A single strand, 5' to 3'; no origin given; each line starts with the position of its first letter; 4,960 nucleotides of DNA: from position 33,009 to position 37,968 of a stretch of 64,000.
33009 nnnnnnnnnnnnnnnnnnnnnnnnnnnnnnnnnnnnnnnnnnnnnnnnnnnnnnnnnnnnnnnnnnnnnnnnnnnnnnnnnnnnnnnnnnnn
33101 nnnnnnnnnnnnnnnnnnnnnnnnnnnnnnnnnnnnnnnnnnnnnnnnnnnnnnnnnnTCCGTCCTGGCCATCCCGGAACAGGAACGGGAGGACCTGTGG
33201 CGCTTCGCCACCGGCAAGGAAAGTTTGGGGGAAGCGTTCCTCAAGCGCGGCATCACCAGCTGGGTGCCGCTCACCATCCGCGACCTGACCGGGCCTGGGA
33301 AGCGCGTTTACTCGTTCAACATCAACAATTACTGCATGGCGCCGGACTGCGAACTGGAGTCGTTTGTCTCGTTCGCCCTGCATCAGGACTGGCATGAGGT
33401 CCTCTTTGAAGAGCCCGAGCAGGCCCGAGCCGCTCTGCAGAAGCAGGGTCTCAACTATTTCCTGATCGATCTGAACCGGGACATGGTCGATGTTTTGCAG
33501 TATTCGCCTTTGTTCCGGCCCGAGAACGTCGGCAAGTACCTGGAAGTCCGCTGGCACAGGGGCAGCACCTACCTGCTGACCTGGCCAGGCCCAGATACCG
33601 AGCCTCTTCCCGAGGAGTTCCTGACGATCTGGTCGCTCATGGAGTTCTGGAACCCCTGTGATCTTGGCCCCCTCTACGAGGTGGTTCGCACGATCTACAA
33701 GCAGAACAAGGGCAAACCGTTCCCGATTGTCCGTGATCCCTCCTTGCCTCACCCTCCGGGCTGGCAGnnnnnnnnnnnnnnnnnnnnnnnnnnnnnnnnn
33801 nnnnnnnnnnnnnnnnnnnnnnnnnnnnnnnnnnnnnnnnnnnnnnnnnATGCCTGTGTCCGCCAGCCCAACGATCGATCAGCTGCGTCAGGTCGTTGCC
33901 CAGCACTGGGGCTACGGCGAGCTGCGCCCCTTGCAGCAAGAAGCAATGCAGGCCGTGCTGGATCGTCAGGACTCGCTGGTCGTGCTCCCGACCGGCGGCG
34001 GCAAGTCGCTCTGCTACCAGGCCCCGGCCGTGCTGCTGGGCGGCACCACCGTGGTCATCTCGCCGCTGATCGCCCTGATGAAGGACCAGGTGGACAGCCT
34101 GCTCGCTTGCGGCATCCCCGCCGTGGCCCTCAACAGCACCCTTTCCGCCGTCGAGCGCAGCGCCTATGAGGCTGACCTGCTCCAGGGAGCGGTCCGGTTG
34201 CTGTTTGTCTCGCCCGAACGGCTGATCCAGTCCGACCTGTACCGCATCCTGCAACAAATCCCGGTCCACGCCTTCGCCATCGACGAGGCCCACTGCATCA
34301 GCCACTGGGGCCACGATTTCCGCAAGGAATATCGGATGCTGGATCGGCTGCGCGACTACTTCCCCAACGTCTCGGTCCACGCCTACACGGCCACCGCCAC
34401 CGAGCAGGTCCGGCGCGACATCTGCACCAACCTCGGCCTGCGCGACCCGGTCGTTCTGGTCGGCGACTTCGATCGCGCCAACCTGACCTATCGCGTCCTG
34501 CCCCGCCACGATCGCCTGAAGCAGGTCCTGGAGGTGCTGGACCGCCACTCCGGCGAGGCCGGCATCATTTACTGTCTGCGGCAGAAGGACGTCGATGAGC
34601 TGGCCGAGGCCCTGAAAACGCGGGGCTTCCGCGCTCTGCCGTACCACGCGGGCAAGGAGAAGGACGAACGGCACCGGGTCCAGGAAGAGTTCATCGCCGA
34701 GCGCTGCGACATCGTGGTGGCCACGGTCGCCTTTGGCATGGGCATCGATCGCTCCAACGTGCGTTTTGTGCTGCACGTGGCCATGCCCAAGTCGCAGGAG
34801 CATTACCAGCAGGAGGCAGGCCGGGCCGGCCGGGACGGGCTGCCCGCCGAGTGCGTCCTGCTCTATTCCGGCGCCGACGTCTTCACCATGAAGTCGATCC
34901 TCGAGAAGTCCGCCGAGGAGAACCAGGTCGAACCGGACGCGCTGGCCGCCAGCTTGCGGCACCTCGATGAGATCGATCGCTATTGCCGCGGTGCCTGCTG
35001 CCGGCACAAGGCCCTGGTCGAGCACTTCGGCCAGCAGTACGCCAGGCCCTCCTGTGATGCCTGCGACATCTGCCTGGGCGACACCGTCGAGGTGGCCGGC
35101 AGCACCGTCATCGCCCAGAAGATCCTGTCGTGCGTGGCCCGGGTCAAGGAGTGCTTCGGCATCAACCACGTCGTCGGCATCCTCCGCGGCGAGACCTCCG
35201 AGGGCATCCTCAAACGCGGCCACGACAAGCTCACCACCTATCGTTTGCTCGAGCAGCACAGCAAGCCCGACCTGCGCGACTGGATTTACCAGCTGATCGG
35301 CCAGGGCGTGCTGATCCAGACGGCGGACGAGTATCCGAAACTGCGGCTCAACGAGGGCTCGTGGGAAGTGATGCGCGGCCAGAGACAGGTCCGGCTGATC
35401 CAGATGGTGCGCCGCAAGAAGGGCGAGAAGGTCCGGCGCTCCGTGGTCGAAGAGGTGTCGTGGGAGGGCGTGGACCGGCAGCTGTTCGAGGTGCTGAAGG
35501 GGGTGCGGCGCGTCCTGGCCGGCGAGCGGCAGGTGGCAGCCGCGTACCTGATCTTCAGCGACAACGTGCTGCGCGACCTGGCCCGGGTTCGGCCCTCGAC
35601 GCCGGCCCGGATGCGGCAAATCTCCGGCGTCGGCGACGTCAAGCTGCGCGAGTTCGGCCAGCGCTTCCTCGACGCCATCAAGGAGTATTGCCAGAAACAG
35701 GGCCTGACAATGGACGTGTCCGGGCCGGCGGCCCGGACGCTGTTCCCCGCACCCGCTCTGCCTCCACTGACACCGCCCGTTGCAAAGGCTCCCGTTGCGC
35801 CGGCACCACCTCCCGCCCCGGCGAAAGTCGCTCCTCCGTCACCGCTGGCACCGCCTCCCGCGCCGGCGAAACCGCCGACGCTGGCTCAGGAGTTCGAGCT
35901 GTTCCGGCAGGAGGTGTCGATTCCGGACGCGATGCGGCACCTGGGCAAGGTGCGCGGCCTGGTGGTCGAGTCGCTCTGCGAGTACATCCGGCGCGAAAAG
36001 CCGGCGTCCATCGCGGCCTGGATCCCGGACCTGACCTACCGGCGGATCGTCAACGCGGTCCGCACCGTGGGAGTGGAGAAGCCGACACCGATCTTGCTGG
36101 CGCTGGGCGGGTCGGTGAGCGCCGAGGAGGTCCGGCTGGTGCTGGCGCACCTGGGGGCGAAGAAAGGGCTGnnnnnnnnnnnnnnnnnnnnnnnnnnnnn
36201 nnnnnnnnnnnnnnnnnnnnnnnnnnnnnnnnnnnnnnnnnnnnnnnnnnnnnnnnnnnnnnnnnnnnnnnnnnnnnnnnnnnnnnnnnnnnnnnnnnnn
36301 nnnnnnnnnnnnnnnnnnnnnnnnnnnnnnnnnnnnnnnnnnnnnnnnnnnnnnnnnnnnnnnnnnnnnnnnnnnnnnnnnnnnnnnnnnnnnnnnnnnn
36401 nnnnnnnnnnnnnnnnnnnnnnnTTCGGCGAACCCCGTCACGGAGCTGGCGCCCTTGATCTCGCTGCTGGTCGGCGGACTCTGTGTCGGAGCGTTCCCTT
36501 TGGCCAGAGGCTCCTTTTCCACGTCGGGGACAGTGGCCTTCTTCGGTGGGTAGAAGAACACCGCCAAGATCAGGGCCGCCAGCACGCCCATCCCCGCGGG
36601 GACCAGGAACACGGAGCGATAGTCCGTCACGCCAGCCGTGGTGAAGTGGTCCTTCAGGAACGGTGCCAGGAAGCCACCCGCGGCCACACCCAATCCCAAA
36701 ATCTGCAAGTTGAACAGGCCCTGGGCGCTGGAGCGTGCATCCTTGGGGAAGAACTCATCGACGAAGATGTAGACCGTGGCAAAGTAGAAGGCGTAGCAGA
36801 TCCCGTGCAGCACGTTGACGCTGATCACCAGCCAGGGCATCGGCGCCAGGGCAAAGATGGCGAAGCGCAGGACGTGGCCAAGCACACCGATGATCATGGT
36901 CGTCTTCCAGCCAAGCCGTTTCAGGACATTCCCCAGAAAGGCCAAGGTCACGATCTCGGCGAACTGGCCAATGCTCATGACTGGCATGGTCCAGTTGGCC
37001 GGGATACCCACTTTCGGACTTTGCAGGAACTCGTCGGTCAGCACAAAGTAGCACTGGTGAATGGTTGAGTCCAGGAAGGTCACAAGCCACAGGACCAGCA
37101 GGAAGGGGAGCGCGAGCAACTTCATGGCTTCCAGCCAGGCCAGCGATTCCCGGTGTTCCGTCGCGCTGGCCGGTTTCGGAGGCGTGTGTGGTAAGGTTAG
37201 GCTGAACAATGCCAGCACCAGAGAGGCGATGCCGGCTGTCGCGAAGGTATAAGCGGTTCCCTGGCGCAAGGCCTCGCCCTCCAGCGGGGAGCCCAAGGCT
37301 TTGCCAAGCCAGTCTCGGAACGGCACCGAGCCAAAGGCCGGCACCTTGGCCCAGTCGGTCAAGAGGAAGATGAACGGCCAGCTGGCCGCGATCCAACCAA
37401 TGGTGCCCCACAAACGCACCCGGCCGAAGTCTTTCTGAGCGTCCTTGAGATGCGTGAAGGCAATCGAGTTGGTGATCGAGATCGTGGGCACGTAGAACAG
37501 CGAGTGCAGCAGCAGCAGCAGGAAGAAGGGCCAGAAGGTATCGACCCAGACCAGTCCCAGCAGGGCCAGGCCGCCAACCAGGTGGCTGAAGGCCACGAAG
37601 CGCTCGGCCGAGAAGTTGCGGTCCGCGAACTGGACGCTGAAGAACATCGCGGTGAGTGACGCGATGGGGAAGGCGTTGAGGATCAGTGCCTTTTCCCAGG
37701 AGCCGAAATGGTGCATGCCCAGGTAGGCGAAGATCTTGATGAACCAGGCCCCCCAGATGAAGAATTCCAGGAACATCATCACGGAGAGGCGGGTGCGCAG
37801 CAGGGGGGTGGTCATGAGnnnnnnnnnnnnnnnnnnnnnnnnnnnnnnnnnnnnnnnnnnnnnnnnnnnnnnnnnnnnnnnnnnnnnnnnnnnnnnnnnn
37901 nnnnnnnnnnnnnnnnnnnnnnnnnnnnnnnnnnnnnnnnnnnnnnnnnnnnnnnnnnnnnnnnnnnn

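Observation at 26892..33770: Two giant polytopic paralogs bracketing a GT-C (ArnT/PMT-like) glycosyltransferase: candidate membrane glycosylation module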

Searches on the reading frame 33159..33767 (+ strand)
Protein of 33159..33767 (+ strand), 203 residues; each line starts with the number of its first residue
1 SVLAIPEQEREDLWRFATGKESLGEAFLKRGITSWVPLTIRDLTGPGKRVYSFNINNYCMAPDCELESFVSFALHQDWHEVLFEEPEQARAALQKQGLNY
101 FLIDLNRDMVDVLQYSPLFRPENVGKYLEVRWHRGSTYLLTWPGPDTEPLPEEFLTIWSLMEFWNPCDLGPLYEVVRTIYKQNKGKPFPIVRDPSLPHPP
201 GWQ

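Call 68: predict_structure(alignment_id=A5)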
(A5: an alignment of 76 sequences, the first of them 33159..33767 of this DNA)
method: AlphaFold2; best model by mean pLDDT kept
length: 203 residues; sequences in the alignment: 76
mean_pLDDT: 91.0   pTM: 0.85
mean pLDDT of the five models: 91.0, 90.0, 89.7, 88.9, 88.7
residues with pLDDT >= 90: 138; 70-90: 58; 50-70: 7; < 50: 0
segments of 3 or more residues with pLDDT < 50: none
pLDDT, mean of each block of 10 residues (from residue 1): 83 91 88 89 94 88 87 79 97 95 93 95 98 97 98 96 85 93 92 88 68
secondary structure, 60 per line:
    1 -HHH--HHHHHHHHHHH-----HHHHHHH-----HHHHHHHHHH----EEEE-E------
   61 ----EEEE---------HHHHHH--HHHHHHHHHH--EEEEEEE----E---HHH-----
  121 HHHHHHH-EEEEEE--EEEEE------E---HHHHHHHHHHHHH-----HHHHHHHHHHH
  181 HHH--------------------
elements in order: H7-17 H23-29 H35-44 E49-52 E65-68 H78-83 H86-95 E98-104 H121-127 E129-134 E137-141 H152-164 H170-183

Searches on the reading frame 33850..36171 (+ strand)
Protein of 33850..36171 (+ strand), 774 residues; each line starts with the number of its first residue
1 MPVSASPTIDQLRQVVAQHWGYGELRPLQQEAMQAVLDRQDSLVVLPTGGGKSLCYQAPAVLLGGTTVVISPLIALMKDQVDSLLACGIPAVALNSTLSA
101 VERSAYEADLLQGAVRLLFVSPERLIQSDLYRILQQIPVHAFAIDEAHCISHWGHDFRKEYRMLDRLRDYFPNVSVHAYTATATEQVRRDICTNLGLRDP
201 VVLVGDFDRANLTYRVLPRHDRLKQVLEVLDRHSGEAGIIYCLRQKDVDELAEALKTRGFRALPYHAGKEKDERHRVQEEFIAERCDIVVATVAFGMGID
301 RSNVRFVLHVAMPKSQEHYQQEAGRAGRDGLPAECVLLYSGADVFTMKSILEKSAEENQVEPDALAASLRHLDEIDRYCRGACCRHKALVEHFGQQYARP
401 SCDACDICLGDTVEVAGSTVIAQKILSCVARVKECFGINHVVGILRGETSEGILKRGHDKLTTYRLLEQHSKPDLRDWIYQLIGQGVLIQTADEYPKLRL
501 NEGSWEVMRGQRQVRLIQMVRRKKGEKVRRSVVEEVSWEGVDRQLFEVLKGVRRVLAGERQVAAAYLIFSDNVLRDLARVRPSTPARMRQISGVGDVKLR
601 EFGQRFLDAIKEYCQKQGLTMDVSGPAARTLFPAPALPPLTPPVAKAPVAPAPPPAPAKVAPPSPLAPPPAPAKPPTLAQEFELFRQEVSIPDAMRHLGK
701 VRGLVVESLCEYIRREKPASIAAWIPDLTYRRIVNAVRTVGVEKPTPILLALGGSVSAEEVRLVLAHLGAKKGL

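Call 90: search_protein_families(library=pfam, proteins=[window:33850-36171:+], max_evalue=0.001)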
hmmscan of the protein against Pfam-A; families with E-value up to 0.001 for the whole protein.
window:33850-36171:+ (774 aa): 6 families
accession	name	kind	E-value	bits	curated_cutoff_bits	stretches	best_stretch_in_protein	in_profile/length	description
PF09382.16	RQC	-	2.9e-26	92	23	1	419-520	8-109/114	RQC domain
PF00270.35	DEAD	-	3.8e-24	85.7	26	1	26-188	1-165/167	DEAD/DEAH box helicase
PF00271.37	Helicase_C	-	2.9e-21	76.2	23.5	1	223-330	3-110/110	Helicase conserved C-terminal domain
PF00570.28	HRDC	-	1.1e-15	57.8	23.8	1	543-610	2-68/68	HRDC domain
PF16124.10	RecQ_Zn_bind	-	6.5e-11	43.3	25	1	342-409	2-66/66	RecQ zinc-binding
PF14493.12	HTH_40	-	2.5e-05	24.9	27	1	682-765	6-89/89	Helix-turn-helix domain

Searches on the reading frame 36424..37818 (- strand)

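Call 90: search_protein_families(library=pfam, proteins=[window:36424-37818:-], max_evalue=0.001)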
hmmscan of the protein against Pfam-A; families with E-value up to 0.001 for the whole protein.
window:36424-37818:- (465 aa): 3 families
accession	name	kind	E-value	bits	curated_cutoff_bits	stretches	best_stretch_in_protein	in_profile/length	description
PF03825.22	Nuc_H_symport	-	2.7e-118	395.9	25.9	2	190-425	160-398/400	Nucleoside H+ symporter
PF12832.13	MFS_1_like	-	5.4e-33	115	25.2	1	9-394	2-367/373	MFS_1 like family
PF07690.21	MFS_1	-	2e-32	113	33.4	3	280-437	37-187/347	Major Facilitator Superfamily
